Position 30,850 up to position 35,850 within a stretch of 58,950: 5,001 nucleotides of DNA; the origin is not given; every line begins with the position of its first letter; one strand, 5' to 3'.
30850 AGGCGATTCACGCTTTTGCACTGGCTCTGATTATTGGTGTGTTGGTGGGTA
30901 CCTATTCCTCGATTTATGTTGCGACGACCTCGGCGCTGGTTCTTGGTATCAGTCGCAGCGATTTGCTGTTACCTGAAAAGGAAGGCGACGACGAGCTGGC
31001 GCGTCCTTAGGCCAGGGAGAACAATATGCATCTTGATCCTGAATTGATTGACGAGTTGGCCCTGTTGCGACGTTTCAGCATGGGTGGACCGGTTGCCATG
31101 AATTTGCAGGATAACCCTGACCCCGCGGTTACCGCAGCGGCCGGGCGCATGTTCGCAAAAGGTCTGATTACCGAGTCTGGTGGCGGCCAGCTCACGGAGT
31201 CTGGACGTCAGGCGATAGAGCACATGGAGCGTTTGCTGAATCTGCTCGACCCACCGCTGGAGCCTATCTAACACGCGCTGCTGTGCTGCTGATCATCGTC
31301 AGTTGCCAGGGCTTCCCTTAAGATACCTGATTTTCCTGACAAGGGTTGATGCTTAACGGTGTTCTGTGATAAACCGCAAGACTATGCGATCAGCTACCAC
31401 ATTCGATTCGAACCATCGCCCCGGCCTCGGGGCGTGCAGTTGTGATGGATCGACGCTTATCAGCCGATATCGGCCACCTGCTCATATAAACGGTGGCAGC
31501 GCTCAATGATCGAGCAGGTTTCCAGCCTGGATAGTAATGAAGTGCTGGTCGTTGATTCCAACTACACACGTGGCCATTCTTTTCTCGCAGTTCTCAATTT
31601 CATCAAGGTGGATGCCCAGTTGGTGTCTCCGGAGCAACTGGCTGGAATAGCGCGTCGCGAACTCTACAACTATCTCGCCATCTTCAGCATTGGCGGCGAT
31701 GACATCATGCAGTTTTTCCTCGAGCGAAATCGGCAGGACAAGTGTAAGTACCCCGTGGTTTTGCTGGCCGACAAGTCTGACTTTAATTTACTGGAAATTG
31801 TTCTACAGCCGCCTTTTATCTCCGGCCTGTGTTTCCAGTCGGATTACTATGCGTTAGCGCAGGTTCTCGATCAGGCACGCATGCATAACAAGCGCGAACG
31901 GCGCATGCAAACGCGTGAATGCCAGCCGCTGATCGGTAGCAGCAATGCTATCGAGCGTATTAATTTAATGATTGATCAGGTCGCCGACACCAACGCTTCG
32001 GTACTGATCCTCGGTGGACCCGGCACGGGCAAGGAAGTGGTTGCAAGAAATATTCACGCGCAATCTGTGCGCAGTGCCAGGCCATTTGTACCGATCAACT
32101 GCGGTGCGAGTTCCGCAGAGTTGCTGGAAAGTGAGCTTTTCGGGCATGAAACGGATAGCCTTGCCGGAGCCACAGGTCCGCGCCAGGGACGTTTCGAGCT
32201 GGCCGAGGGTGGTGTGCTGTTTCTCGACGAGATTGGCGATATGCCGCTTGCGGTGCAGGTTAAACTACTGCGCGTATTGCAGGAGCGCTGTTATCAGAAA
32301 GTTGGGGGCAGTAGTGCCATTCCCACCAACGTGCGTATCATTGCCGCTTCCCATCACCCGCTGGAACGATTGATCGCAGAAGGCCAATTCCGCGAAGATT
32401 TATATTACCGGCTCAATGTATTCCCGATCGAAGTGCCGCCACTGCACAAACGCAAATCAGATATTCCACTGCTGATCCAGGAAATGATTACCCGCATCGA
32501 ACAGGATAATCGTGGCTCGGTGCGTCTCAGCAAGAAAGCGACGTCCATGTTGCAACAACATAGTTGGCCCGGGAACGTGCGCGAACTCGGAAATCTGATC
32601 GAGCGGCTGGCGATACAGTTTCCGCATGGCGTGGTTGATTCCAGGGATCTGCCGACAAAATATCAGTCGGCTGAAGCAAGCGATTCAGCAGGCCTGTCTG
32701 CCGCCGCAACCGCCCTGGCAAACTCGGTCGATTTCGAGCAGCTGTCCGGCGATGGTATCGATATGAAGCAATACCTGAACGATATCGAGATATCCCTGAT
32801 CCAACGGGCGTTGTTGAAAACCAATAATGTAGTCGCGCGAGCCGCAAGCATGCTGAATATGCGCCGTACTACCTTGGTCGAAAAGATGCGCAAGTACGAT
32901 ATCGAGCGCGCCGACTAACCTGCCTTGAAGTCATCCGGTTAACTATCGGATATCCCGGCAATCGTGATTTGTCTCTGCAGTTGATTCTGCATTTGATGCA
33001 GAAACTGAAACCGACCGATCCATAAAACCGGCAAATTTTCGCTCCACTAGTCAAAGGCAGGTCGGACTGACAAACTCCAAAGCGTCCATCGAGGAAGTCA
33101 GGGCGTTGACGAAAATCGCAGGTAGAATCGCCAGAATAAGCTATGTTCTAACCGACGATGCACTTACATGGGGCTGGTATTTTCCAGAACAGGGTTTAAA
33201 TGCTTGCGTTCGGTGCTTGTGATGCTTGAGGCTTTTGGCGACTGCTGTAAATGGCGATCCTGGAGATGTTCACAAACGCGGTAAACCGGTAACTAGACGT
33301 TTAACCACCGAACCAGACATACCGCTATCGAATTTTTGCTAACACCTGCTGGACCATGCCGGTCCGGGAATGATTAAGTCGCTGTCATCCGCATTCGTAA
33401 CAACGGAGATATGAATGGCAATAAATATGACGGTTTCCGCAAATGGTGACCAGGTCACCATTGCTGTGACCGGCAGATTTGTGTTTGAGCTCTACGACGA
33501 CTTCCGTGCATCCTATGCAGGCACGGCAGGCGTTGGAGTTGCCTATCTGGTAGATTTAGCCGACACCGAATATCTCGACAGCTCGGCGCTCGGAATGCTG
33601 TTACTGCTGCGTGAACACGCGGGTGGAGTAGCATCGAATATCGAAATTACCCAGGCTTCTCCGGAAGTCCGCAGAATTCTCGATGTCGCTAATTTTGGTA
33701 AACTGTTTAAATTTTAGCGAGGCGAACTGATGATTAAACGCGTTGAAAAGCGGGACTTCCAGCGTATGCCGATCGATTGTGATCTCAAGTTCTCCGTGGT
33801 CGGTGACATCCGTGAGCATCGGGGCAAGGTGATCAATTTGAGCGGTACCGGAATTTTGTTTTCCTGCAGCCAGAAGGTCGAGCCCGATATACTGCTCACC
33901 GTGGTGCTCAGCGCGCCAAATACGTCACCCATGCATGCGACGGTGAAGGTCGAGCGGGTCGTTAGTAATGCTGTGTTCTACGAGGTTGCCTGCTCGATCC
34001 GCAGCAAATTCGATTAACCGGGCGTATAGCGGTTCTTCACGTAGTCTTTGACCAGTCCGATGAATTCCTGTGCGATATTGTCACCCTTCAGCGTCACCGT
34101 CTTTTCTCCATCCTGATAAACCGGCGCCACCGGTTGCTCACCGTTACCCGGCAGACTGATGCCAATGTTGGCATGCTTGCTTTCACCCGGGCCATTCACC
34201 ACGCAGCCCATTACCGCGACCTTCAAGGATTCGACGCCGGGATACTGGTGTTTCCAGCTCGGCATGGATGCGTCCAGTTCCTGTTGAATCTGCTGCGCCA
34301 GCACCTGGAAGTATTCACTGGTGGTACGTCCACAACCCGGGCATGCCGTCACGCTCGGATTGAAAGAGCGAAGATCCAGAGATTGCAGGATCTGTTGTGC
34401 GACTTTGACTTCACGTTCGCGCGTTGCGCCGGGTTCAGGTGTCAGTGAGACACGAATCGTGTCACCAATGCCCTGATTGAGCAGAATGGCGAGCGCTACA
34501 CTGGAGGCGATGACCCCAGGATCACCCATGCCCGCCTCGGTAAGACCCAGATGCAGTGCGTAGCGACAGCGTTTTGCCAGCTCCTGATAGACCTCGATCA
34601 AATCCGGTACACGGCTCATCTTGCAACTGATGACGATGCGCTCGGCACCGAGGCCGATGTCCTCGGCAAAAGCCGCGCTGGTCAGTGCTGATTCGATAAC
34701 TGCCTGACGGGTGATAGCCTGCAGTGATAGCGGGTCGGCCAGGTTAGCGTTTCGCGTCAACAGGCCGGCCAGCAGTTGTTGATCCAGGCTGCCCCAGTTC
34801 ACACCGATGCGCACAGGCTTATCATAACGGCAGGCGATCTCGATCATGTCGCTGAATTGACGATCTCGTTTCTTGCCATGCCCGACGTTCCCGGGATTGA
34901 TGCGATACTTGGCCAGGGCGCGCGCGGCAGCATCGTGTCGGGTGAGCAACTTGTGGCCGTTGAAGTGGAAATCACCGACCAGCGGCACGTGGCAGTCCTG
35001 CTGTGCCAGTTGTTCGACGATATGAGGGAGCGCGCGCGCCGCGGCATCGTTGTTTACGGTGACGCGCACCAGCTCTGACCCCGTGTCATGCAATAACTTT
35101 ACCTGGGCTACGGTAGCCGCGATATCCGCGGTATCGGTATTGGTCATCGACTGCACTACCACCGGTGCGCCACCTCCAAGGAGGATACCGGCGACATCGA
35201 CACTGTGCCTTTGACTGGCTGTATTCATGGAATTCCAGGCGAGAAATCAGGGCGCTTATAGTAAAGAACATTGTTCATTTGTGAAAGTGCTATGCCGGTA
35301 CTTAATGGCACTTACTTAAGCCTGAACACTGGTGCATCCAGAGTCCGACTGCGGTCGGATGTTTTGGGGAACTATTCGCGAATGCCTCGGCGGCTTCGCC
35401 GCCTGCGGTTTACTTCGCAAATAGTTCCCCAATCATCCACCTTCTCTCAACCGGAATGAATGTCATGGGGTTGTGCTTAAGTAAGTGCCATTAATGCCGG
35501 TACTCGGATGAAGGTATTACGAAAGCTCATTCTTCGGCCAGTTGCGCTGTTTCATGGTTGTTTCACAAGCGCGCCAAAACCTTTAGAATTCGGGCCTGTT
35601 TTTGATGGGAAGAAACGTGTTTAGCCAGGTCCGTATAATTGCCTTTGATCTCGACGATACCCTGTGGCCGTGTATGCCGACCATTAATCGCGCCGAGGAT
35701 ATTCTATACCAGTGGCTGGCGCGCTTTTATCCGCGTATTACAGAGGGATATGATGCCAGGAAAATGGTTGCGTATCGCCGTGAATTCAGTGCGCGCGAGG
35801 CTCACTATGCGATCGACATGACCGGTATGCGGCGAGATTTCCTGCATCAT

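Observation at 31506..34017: Orphan FleQ paralogue with a destroyed sigma54-contact loop, followed by a STAS + PilZ gene pair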

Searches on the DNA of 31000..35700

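Call 53: search_rna_families(source=window, start=31000, end=35700, threshold=evalue, max_evalue=1)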
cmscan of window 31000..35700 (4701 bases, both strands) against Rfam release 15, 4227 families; matches with E-value up to 1: 1.
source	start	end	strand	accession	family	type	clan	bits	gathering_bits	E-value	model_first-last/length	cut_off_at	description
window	32931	33004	-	RF00518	speF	Cis-reg; leader;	-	15.9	37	0.82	1-153/153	no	speF leader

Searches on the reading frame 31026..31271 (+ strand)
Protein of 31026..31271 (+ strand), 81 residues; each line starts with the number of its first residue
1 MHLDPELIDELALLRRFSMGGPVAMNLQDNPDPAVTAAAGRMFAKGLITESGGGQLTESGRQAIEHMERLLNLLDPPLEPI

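Call 3: search_protein_families(library=pfam, proteins=[window:31026-31271:+], max_evalue=0.1)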
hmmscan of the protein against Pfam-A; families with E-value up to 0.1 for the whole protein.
window:31026-31271:+ (81 aa): 2 families
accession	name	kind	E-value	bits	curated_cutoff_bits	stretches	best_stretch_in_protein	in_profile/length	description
PF18918.5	DUF5669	-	8.3e-15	54.5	25.9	1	1-74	1-75/76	Family of unknown function (DUF5669)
PF21863.2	HTH_67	-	0.0085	16.2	27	1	29-71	192-231/268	Helix-turn-helix family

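Call 4: search_protein_families(library=ncbifam, proteins=[window:31026-31271:+], max_evalue=0.1)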
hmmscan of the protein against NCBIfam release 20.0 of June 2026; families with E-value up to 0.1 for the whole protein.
window:31026-31271:+ (81 aa): 3 families
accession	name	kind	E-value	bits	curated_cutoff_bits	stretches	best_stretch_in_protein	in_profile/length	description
TIGR02647.1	DNA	hypoth_equivalog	1.8e-14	53.1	44.6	1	1-74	1-75/77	TIGR02647 family protein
NF047719.1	SCO6745_fam_HTH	subfamily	0.0052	16.4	120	1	20-70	184-232/263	SCO6745 family protein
TIGR04222.1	near_uncomplex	domain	0.041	13.5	43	1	27-68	42-85/229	TIGR04222 domain-containing membrane protein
